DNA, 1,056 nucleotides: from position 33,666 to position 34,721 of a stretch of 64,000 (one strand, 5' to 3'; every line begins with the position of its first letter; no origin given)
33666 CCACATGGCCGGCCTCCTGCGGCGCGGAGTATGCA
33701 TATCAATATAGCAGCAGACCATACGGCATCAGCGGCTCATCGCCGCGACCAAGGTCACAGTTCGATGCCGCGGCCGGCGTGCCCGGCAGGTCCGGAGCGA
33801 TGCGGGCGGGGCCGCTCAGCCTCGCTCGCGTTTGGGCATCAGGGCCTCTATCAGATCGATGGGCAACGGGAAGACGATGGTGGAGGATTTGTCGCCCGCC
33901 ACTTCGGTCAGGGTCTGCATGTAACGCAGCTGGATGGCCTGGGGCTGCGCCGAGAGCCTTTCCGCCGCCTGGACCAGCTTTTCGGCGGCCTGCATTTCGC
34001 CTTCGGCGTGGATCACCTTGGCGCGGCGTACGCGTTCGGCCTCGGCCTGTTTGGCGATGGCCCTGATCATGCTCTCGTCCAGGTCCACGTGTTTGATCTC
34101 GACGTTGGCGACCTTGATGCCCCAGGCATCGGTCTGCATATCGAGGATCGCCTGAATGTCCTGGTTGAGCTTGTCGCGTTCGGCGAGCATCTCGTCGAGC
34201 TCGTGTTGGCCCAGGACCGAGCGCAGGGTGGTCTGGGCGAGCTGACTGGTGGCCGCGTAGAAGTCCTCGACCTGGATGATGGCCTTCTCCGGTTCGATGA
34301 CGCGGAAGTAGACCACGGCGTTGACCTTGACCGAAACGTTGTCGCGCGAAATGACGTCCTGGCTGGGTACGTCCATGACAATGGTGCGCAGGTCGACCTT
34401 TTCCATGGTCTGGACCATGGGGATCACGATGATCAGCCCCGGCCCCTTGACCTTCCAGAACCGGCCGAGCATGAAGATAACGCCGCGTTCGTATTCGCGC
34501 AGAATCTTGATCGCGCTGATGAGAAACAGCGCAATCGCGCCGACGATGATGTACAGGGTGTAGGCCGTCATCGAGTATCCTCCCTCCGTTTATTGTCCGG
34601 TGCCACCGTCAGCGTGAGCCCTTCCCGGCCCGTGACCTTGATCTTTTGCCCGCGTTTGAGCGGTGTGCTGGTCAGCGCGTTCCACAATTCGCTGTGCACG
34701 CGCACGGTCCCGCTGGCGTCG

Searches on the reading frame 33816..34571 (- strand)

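Call 40: search_protein_families(library=pfam, proteins=[window:33816-34571:-], max_evalue=0.001)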
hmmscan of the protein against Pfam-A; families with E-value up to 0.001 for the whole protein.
window:33816-34571:- (251 aa): 1 family
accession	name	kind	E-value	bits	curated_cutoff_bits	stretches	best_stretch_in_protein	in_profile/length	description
PF01145.31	Band_7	-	1.2e-37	130.1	23.6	1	23-192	2-175/176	SPFH domain / Band 7 family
